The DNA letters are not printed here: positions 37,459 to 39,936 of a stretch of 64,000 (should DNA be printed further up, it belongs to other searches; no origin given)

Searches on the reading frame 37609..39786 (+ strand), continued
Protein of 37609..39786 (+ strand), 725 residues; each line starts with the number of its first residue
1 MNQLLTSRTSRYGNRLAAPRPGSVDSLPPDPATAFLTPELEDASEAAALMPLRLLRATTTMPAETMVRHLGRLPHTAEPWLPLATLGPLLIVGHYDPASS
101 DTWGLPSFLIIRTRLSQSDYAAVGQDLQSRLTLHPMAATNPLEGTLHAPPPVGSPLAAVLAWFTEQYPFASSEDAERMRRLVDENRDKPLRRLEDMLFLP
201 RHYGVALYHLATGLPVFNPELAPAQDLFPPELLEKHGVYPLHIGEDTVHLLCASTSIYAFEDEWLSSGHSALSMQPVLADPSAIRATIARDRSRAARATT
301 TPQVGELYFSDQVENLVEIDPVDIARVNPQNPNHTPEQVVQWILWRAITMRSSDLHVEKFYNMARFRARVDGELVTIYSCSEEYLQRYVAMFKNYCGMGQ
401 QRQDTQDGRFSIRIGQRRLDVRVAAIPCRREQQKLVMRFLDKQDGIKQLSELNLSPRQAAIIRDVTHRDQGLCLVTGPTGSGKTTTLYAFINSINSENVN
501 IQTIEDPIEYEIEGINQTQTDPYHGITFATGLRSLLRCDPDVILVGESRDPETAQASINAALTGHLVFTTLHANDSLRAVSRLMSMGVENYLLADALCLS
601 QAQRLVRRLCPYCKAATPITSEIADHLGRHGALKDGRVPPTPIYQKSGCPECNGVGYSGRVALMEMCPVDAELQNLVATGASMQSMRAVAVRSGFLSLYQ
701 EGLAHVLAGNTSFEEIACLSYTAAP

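Call 26: search_protein_families(library=ncbifam, proteins=[window:37609-39786:+], max_evalue=0.01)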
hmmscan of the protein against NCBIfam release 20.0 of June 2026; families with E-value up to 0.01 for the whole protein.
window:37609-39786:+ (725 aa): 21 families
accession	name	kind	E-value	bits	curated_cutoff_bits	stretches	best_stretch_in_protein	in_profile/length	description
TIGR02533.1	type_II_gspE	equivalog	3.4e-117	392.1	630.25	1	233-717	9-483/486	type II secretion system ATPase GspE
TIGR02538.1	type_IV_pilB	equivalog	9.4e-110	367.8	675.65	1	223-717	69-559/564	type IV-A pilus assembly ATPase PilB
NF007755.0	PRK10436.1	equivalog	6.6e-103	344.8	617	1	326-717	75-456/465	type II secretion system protein GspE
NF053534.1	T4PilAsmATPsTfpB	equivalog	1.8e-101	340.3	850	1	231-716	100-578/584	type IV pilus assembly ATPase TfpB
NF041000.1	ATPase_ComGA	equivalog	9.7e-66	221.5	300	1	343-607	3-266/267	competence type IV pilus ATPase ComGA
TIGR01420.1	pilT_fam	subfamily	2e-47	162.1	319.1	1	343-586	5-242/343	PilT/PilU family type 4a pilus ATPase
TIGR02524.1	dot_icm_DotB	equivalog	3.5e-23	82.4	463.3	1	418-585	85-258/358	Dot/Icm type IV secretion system ATPase DotB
TIGR02525.1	plasmid_TraJ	equivalog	5.2e-23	81.6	368.3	1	406-587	88-273/372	plasmid transfer ATPase TraJ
TIGR02788.1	VirB11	equivalog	2.7e-15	56.2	249.95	1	447-590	122-269/308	P-type DNA transfer ATPase VirB11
TIGR02782.1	TrbB_P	equivalog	5.3e-15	55.5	304.55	1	457-586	124-255/303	P-type conjugative transfer ATPase TrbB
NF058587.1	archaellum_moto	equivalog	8.3e-14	51.2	550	1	454-586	260-396/527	archaellum flagellar ATPase motor FlaI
NF010469.0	PRK13894.1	subfamily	1e-13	51.3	508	1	457-586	137-267/320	conjugal transfer ATPase TrbB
TIGR03819.1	heli_sec_ATPase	hypoth_equivalog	6.2e-12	45.4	373.15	1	430-597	137-311/340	TadA family conjugal transfer-associated ATPase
NF010407.0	PRK13833.1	subfamily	2e-11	43.9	499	1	454-588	129-264/323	conjugal transfer protein TrbB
NF010425.0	PRK13851.1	equivalog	1.3e-08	34.1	461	1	473-586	165-283/344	type IV secretion system protein VirB11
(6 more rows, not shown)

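Call 27: search_solved_structures(query=window:37609-39786:+, max_evalue=1e-20)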
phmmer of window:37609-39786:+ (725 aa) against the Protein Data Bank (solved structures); distinct sequences matched with E-value up to 1e-20: 20.
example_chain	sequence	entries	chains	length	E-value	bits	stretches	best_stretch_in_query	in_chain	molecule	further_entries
3jc8_Ba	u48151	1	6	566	8.5e-88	298.9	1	198-717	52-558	Type IV-A pilus assembly ATPase PilB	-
5zfr_A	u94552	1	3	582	1.7e-87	297.9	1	197-718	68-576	Type IV pilus biogenesis ATPase PilB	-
6olj_C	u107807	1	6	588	1.9e-87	297.7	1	197-718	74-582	Type IV pilus biogenesis ATPase PilB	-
5tsg_B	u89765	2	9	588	3.8e-87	296.8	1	197-718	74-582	Type IV pilus biogenesis ATPase PilB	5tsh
6f8l_G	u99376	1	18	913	9.8e-85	288.8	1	211-723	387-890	Type IV pilus assembly protein PilF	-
1p9r_A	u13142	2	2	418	7e-83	282.7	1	339-717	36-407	General secretion pathway protein E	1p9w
4kss_A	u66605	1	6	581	1.5e-82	281.6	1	339-718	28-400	Type II secretion system protein E, hemolysin-coregulated protein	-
4ksr_A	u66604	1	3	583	1.6e-82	281.5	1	339-717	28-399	Type II secretion system protein E, Hemolysin-coregulated protein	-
4pht_A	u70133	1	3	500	3.1e-82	280.6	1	338-717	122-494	General secretory pathway protein E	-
6ejf_A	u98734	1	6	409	3.9e-81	276.9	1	338-723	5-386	Type IV pilus assembly protein PilF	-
5oiu_A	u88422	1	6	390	6e-81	276.3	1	337-717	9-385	Type IV pilus assembly protein PilF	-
5it5_F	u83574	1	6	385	7.3e-81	276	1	338-717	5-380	ATP binding motif-containing protein PilF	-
8dze_A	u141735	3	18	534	5.1e-35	124.5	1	337-683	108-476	BfpD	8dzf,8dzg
2ewv_A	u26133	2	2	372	9.5e-28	100.4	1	428-587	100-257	twitching motility protein PilT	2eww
2gsz_A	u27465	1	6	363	1.1e-27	100.2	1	462-587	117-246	twitching motility protein PilT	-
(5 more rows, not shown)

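Call 28: search_protein_families(library=ncbifam, proteins=[L002:834-1718:+, L002:1737-2300:+, L002:2297-2869:+, L002:2893-3435:+, L002:3444-4448:+, L002:4458-5858:+, L002:5855-6262:+, L002:6283-7539:+, L002:14776-15777:-], max_evalue=0.05)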
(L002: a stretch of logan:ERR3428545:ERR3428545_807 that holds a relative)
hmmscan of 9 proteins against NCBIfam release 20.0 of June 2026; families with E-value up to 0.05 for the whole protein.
L002:834-1718:+ (294 aa): 0 families

L002:1737-2300:+ (187 aa): 0 families

L002:2297-2869:+ (190 aa): 0 families

L002:2893-3435:+ (180 aa): 0 families

L002:3444-4448:+ (334 aa): 0 families

L002:4458-5858:+ (466 aa): 0 families

L002:5855-6262:+ (135 aa): 5 families
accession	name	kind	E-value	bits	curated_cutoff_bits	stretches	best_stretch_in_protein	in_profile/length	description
NF041013.1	T4P_ComGE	equivalog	0.00012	22.1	49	1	8-64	2-58/83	competence type IV pilus minor pilin ComGE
NF038303.1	EPS_HpsB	equivalog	0.0003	20.8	150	1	9-60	2-56/211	hormogonium polysaccharide secretion pseudopilin HpsB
TIGR01707.1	gspI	equivalog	0.019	15.4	44.35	1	11-43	1-33/101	type II secretion system minor pseudopilin GspI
NF007660.0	PRK10332.1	equivalog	0.022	15.2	86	1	7-41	6-40/107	prepilin-type N-terminal cleavage/methylation domain-containing protein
NF041002.1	pilin_ComGF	equivalog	0.043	14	80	0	10-54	2-45/139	competence type IV pilus minor pilin ComGF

L002:6283-7539:+ (418 aa): 7 families
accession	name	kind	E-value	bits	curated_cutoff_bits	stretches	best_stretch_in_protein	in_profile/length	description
TIGR02120.1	GspF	equivalog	5.9e-54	183.8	424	1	12-404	9-401/401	type II secretion system inner membrane protein GspF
NF007861.0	PRK10573.1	equivalog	1.5e-53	182.3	401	1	55-404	51-398/401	protein transport protein HofC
NF052607.1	T4PiliAsmPilCThrm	equivalog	2.8e-47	161.7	700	1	52-400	55-400/406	type IV pilus assembly protein PilC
NF052606.1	T4PiliAsmPilCMyx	equivalog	9.7e-47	159.7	700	1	85-402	102-416/419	type IV pilus assembly protein PilC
NF047826.1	T3SSXpsF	equivalog_domain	2.8e-27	95.5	650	1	98-403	101-403/405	type II secretion system protein XpsF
NF041012.2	T4P_ComGB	equivalog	1.3e-23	83.9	240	1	68-400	6-330/332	competence type IV pilus assembly protein ComGB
NF009853.0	PRK13320.1-5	equivalog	0.016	14.7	287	1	350-407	175-232/243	type III pantothenate kinase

L002:14776-15777:- (333 aa): 6 families
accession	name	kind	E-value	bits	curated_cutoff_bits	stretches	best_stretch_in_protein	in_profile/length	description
TIGR02120.1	GspF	equivalog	1.4e-33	116.7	424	2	3-123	60-179/401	type II secretion system inner membrane protein GspF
NF041012.2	T4P_ComGB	equivalog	2.3e-27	96.2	240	1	6-308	1-316/332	competence type IV pilus assembly protein ComGB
NF007861.0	PRK10573.1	equivalog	4.9e-26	91.7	401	2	5-125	58-177/401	protein transport protein HofC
NF047826.1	T3SSXpsF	equivalog_domain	4.9e-23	81.6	650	2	3-123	63-182/405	type II secretion system protein XpsF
NF052607.1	T4PiliAsmPilCThrm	equivalog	1.4e-20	73.8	700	2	149-325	227-403/406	type IV pilus assembly protein PilC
NF052606.1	T4PiliAsmPilCMyx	equivalog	3.3e-18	65.7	700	2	13-123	87-196/419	type IV pilus assembly protein PilC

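Call 29: search_protein_families(library=pfam, proteins=[L002:834-1718:+, L002:1737-2300:+, L002:2297-2869:+, L002:2893-3435:+, L002:3444-4448:+, L002:4458-5858:+, L002:5855-6262:+, L002:6283-7539:+, L002:14776-15777:-], max_evalue=0.1)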
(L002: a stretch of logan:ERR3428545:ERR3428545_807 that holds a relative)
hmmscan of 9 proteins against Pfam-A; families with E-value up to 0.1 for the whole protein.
L002:834-1718:+ (294 aa): 0 families

L002:1737-2300:+ (187 aa): 2 families
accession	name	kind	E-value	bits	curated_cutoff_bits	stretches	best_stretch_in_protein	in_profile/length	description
PF16008.10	DUF4778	-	0.032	14.6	27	1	49-111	141-205/284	Domain of unknown function (DUF4778)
PF05774.16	Herpes_heli_pri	-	0.047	14.4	25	0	9-57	49-96/127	Herpesvirus helicase-primase complex component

L002:2297-2869:+ (190 aa): 0 families

L002:2893-3435:+ (180 aa): 0 families

L002:3444-4448:+ (334 aa): 2 families
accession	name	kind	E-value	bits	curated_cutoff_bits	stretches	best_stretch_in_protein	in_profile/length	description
PF25664.1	Oleavirus_coat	-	0.0062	16.7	27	1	4-66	23-84/182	Oleavirus coat protein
PF07963.17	N_methyl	-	0.023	14.7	21.2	1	7-20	2-15/27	Prokaryotic N-terminal methylation motif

L002:4458-5858:+ (466 aa): 0 families

L002:5855-6262:+ (135 aa): 2 families
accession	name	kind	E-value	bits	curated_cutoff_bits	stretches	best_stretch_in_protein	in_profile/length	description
PF07963.17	N_methyl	-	1.8e-05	24.5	21.2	1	7-31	2-26/27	Prokaryotic N-terminal methylation motif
PF23714.1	Rv3627c_N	-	0.014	15.7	27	1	7-34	6-32/58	Carboxypeptidase Rv3627c-like, N-terminal domain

L002:6283-7539:+ (418 aa): 1 family
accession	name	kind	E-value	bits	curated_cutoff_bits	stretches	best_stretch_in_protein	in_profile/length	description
PF00482.28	T2SSF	-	5.9e-37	126.9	25.2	2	73-191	6-125/125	Type II secretion system (T2SS), protein F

L002:14776-15777:- (333 aa): 1 family
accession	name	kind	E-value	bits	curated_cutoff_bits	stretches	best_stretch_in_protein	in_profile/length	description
PF00482.28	T2SSF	-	2.6e-26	92.5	25.2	2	14-127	4-117/125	Type II secretion system (T2SS), protein F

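Call 44: search_solved_structures(query=A1, max_evalue=10)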
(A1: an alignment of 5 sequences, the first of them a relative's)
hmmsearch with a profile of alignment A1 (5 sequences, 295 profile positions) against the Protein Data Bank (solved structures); distinct sequences matched with E-value up to 10: 3.
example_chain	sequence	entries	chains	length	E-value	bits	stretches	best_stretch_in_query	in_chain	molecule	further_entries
1jwo_A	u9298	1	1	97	0.17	14.3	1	27-77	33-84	Csk Homologous Kinase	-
3us4_A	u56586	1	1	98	0.18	14.2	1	27-77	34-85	Megakaryocyte-associated tyrosine-protein kinase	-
7bqe_A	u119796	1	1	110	0.53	12.7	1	102-187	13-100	NF3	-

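Call 45: search_solved_structures(query=A2, max_evalue=10)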
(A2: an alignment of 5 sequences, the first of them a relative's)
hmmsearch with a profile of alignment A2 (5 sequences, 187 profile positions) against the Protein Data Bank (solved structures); distinct sequences matched with E-value up to 10: 5.
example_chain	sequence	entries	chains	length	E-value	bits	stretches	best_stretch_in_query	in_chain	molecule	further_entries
6yw5_00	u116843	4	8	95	0.39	13.7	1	40-89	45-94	mS47 | IF1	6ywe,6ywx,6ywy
6az3_c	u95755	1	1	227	0.77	12.8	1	21-111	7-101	60S ribosomal protein L7 family protein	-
8a3w_c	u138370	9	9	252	0.82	12.7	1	20-111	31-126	uL30_chain_c | Putative 60S ribosomal protein L7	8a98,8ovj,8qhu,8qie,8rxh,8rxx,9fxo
3jcs_c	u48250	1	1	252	1.2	12.2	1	21-111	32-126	ribosomal protein L30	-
5t2a_u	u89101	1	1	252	1.4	11.9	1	20-111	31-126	uL30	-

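Call 67: predict_structure(alignment_id=A5)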
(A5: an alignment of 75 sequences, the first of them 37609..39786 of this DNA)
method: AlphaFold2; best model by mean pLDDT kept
length: 725 residues; sequences in the alignment: 75
mean_pLDDT: 80.6   pTM: 0.63
mean pLDDT of the five models: 80.6, 78.3, 77.7, 77.5, 73.4
residues with pLDDT >= 90: 254; 70-90: 349; 50-70: 61; < 50: 61
segments of 3 or more residues with pLDDT < 50: 1-35, 299-313, 442-445, 507-509, 511-513
pLDDT, mean of each block of 10 residues (from residue 1): 31 29 30 50 85 86 90 91 95 93 92 93 90 85 80 88 90 89 89 89 94 93 88 91 90 93 89 94 87 60 32 62 76 87 86 78 83 74 89 84 74 73 73 75 53 81 87 88 80 72 62 55 72 72 84 89 89 91 92 94 90 84 89 80 83 77 91 94 91 90 91 91 75
secondary structure, 60 per line:
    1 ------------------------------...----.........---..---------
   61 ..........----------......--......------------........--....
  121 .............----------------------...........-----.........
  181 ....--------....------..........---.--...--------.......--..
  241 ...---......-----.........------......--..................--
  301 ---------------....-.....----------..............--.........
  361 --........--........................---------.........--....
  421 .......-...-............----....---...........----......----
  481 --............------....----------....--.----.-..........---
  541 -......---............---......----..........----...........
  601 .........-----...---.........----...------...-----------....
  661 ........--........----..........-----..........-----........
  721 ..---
elements in order (helices of 4 or more, strands of 3 or more residues): H38-46 H61-70 E81-86 E89-94 E110-114 H117-133 H156-166 H172-184 H193-196 H203-212 H230-236 E239-243 E247-252 H258-266 E273-278 H281-298 E316-319 H321-325 H336-349 E352-360 E363-370 E373-381 H382-396 E406-414 E417-427 E433-441 H449-452 H456-466 E471-476 H483-494 E501-504 E515-518 H528-537 E542-547 H551-562 E566-571 H576-585 H590-596 E597-609 E615-617 H621-629 E643-645 E657-668 H671-678 H683-692 H698-707 H713-722

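Call 69: fold_search(model_id=the predicted structure, library=pdb)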
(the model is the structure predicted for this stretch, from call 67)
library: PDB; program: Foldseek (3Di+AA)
matches with E <= 10: 1328; with E <= 0.001: 113
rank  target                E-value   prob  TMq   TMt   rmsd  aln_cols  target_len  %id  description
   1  5zfr_A                3.9e-40  1.00  0.45  0.81   3.9       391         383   38  Crystal structure of PilB, an extension ATPase motor of Type IV pilus, from Geobacter sulfurreducens (released 2018-09-19)
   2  4pht_A                6.5e-40  1.00  0.35  0.57  27.8       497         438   32  ATPase GspE in complex with the cytoplasmic domain of GspL from the Vibrio vulnificus type II Secretion system (released 2014-11-26)
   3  5zfr_B                8.6e-40  1.00  0.45  0.78   4.2       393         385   38  Crystal structure of PilB, an extension ATPase motor of Type IV pilus, from Geobacter sulfurreducens (released 2018-09-19)
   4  4pht_C                9.6e-40  1.00  0.35  0.56  27.5       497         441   32  ATPase GspE in complex with the cytoplasmic domain of GspL from the Vibrio vulnificus type II Secretion system (released 2014-11-26)
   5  4pht_B                1.2e-39  1.00  0.35  0.56  27.8       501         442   32  ATPase GspE in complex with the cytoplasmic domain of GspL from the Vibrio vulnificus type II Secretion system (released 2014-11-26)
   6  5oiu_B                1.5e-39  1.00  0.47  0.84   3.5       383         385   38  Crystal structure of PilF type IV pilus assembly ATPase from Thermus thermophilus (released 2018-08-08)
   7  5zfr_C                1.6e-39  1.00  0.45  0.79   4.4       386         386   38  Crystal structure of PilB, an extension ATPase motor of Type IV pilus, from Geobacter sulfurreducens (released 2018-09-19)
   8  5oiu_C                2.2e-39  1.00  0.46  0.83   4.0       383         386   38  Crystal structure of PilF type IV pilus assembly ATPase from Thermus thermophilus (released 2018-08-08)
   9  5tsh_E                3.0e-39  1.00  0.46  0.80   4.0       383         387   38  PilB from Geobacter metallireducens bound to AMP-PNP (released 2017-05-17)
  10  5tsh_C                4.1e-39  1.00  0.46  0.83   3.7       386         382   38  PilB from Geobacter metallireducens bound to AMP-PNP (released 2017-05-17)
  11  5it5_A                5.2e-39  1.00  0.47  0.83   3.7       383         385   38  Thermus thermophilus PilB core ATPase region (released 2016-10-19)
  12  5tsg_B                1.3e-38  1.00  0.46  0.83   3.5       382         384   38  PilB from Geobacter metallireducens bound to ADP (released 2017-05-17)
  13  5tsh_D                3.9e-38  1.00  0.45  0.81   4.4       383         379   38  PilB from Geobacter metallireducens bound to AMP-PNP (released 2017-05-17)
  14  5tsh_A                5.5e-38  1.00  0.44  0.81   3.8       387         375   37  PilB from Geobacter metallireducens bound to AMP-PNP (released 2017-05-17)
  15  5tsh_F                1.3e-37  1.00  0.45  0.79   4.0       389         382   37  PilB from Geobacter metallireducens bound to AMP-PNP (released 2017-05-17)
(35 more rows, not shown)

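Call 72: find_related_loci(query=A5, collection=metagenome_contigs, flank=10000)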
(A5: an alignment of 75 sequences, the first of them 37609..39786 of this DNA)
Query A5 (725 aa) in metagenome_contigs; peptide patterns used: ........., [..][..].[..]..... (x = any residue, [..] = any of these).
600 stretches matched a pattern (row limit reached: there are more); 586 encode a relative of the query (tblastn E <= 1e-3); the best 80 are kept; 80 distinct loci.
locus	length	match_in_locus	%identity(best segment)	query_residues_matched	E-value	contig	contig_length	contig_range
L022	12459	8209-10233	52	48-723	0e+0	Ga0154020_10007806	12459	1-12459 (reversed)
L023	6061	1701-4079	34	196-721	1e-91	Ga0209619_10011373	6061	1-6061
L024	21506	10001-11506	35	212-716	2e-90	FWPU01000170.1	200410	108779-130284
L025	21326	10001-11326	39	271-716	4e-90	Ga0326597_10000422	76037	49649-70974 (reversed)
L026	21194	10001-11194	41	296-716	2e-89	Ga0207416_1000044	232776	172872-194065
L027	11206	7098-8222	43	338-716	4e-89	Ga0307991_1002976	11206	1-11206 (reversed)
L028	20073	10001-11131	42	338-716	7e-88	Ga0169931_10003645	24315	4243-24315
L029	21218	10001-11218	39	310-721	2e-87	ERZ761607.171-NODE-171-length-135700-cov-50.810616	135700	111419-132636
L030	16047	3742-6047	34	194-716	9e-87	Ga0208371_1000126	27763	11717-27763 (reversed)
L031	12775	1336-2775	36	229-716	1e-86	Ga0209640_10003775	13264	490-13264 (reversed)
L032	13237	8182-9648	35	219-716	3e-86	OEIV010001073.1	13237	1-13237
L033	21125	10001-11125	40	338-716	2e-86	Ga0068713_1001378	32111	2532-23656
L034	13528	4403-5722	39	265-716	2e-86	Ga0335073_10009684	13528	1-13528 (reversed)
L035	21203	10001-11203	40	316-717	6e-86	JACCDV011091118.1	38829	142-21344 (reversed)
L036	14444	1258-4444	34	194-716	3e-86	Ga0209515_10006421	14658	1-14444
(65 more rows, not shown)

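Call 74: search_protein_families(library=pfam, alignment_id=A1, max_evalue=10)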
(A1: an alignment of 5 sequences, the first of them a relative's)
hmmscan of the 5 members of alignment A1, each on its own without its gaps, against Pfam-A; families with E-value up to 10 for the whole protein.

A. member 1, L002:834-1718:+ (294 aa): 0 families

B. families by the number of members that match (of 5 scanned): 2 families
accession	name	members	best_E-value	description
PF02492.25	cobW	1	0.0068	CobW/HypB/UreG, nucleotide-binding domain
PF04962.18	KduI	1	0.2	KduI/IolB family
